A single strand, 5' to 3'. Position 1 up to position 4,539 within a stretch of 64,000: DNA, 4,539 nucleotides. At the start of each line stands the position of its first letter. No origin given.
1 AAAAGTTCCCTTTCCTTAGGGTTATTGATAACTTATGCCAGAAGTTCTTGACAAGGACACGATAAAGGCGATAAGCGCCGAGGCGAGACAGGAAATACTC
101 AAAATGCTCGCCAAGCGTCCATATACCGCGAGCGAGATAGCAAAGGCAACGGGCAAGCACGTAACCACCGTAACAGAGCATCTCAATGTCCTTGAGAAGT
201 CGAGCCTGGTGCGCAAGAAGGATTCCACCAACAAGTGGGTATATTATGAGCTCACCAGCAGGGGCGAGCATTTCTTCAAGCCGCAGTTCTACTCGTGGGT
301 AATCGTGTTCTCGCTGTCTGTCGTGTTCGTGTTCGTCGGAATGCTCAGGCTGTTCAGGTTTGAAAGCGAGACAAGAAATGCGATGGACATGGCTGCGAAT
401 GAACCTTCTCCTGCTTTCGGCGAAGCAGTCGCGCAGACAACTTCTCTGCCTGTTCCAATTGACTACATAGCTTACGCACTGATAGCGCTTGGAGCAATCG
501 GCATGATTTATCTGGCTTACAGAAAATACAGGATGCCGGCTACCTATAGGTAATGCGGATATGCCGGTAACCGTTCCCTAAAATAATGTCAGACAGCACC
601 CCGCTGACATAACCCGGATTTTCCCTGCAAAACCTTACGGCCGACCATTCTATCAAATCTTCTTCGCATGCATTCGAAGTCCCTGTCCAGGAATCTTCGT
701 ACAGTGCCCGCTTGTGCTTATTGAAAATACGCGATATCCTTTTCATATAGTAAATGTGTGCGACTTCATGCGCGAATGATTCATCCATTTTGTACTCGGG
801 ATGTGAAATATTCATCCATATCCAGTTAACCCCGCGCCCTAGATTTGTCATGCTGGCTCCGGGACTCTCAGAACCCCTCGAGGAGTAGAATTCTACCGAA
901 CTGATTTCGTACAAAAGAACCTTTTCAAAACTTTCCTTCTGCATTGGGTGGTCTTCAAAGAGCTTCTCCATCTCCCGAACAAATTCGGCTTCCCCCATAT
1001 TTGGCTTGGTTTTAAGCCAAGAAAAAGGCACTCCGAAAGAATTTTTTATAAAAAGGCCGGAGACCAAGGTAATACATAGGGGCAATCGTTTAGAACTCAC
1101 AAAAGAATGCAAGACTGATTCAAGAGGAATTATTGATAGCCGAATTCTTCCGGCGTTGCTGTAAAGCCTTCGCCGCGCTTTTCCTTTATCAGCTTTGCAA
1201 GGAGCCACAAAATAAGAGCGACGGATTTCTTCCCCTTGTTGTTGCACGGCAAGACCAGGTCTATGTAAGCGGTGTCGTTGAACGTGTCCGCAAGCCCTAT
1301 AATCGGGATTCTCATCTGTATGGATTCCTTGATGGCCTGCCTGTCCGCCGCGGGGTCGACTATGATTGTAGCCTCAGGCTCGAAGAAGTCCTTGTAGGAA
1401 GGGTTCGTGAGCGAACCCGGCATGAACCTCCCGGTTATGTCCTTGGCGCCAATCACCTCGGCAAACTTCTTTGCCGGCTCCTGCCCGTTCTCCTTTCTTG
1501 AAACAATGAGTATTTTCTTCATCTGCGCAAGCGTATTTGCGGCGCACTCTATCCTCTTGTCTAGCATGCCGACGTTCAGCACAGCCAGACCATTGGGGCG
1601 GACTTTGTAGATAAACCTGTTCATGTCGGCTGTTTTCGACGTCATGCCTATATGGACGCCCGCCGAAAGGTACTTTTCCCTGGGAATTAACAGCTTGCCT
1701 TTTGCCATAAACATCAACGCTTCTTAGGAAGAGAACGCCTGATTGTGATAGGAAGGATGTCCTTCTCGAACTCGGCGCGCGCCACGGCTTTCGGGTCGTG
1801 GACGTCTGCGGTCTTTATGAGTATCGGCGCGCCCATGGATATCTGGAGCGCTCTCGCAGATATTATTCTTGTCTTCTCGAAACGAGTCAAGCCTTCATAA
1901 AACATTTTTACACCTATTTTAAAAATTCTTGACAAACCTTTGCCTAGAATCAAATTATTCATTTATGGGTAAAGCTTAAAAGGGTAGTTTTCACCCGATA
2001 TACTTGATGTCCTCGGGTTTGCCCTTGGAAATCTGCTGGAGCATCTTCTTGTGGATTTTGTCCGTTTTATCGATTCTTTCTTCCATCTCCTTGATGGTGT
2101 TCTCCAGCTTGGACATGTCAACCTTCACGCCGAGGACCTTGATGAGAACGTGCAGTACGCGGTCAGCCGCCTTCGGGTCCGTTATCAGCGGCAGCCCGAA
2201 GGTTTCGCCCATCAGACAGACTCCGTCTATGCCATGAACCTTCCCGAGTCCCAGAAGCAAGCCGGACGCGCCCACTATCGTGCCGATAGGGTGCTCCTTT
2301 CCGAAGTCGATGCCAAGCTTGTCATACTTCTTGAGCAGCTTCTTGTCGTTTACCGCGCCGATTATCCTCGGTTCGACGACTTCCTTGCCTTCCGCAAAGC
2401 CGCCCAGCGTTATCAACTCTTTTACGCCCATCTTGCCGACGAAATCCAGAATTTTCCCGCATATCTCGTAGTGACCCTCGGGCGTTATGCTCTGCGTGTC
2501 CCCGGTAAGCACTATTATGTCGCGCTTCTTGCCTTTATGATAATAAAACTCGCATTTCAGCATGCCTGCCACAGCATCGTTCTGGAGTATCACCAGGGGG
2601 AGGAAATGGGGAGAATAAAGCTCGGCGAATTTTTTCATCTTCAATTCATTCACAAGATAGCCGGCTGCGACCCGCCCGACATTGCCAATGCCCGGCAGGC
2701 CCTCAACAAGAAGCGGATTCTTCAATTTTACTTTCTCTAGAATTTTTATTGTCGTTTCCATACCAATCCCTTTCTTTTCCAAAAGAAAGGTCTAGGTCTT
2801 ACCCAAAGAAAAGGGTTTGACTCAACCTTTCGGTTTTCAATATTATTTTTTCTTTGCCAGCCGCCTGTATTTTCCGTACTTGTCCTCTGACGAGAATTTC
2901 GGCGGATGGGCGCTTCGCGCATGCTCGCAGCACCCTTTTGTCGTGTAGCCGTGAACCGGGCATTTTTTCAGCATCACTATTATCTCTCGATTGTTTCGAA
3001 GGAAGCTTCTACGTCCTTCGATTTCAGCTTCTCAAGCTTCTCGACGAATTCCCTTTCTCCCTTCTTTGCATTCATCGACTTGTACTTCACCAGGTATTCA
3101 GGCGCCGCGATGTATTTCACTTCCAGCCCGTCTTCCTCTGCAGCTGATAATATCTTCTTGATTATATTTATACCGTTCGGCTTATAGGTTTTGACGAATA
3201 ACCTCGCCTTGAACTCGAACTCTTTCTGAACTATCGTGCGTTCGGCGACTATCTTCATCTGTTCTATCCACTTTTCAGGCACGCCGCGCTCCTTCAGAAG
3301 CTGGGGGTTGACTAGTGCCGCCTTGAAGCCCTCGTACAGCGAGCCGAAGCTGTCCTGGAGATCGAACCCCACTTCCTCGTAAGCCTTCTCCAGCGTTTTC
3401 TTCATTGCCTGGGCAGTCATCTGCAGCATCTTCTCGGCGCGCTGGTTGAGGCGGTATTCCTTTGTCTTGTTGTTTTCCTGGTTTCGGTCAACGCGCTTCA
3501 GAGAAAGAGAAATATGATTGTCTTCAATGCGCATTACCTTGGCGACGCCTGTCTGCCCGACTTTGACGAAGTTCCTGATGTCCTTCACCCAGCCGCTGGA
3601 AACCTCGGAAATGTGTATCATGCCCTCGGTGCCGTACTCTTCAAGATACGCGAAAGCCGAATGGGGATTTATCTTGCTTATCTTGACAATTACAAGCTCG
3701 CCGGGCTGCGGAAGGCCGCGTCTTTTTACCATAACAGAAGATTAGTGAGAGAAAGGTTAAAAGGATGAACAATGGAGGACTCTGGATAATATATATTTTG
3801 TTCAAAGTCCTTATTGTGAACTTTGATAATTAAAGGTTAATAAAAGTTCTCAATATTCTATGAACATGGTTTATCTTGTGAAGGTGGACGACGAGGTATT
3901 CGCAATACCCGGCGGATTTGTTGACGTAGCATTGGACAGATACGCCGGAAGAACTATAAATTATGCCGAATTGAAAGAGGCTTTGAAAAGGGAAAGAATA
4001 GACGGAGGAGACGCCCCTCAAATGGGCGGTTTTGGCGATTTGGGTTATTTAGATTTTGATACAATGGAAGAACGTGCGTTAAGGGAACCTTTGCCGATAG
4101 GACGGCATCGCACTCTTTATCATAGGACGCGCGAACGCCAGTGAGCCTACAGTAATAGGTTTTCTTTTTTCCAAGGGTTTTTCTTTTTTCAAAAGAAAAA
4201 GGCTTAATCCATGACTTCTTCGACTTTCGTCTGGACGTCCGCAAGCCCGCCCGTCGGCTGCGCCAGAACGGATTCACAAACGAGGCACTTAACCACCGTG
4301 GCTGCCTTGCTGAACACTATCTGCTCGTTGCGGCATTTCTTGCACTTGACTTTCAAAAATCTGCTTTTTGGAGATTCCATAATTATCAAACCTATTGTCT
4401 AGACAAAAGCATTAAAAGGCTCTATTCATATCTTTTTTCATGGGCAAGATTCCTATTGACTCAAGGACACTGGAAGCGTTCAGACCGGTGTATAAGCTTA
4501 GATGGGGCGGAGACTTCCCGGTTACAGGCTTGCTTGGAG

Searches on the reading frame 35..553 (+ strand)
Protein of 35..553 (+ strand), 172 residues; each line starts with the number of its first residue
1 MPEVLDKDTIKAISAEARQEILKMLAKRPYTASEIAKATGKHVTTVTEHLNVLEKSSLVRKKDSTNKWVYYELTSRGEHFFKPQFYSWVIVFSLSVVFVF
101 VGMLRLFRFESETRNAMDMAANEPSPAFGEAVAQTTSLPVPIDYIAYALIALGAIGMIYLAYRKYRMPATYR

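Call 78: search_protein_families(library=pfam, proteins=[window:35-553:+], max_evalue=0.001)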
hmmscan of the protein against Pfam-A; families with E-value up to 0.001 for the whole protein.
window:35-553:+ (172 aa): 8 families
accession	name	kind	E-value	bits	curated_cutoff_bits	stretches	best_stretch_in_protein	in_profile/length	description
PF01022.26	HTH_5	-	3.3e-11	43.3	22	1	17-61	3-47/47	Bacterial regulatory protein, arsR family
PF12840.13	HTH_20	-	1.9e-09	37.8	27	1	14-60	2-49/51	Helix-turn-helix domain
PF21476.4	PF0610-like_N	-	4.1e-08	33.8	33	1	18-61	3-44/50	PF0610-like, N-terminal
PF25213.1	HVO_A0261_N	-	9.6e-07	29.1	35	1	13-80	8-70/86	HVO_A0261 N-terminal domain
PF25212.1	HVO_A0114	-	1.8e-05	24.9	27.6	1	13-67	19-75/84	HVO_A0114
PF01978.25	TrmB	-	0.00019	21.7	25.6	1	23-70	16-62/68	Sugar-specific transcriptional regulator TrmB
PF09339.16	HTH_IclR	-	0.00028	21.1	22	1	21-61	8-50/52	IclR helix-turn-helix domain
PF08100.18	Dimerisation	-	0.00069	19.8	25.6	0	20-79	29-89/93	O-methyltransferase dimerisation domain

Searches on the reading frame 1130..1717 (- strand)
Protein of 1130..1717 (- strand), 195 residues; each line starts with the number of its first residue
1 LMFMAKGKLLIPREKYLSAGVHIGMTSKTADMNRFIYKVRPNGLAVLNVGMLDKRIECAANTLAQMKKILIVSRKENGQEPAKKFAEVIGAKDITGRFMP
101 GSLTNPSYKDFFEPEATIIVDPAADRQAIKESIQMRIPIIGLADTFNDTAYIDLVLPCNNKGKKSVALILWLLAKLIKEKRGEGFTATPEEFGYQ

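Call 78: search_protein_families(library=pfam, proteins=[window:1130-1717:-], max_evalue=0.001)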
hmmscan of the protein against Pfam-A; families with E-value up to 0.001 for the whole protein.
window:1130-1717:- (195 aa): 1 family
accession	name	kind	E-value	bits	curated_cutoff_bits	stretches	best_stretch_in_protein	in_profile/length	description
PF00318.25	Ribosomal_S2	-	1.4e-23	83.7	26.1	2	114-178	150-214/216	Ribosomal protein S2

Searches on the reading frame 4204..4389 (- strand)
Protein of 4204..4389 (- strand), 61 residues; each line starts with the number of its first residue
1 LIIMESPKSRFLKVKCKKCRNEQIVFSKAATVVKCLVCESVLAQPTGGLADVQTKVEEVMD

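Call 15: search_protein_families(library=pfam, proteins=[window:4204-4389:-], max_evalue=0.01)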
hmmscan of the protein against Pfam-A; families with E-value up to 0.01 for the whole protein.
window:4204-4389:- (61 aa): 1 family
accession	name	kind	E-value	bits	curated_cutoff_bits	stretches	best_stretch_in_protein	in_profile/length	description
PF01667.23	Ribosomal_S27e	-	6.2e-23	80.7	24.5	1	7-61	1-55/55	Ribosomal protein S27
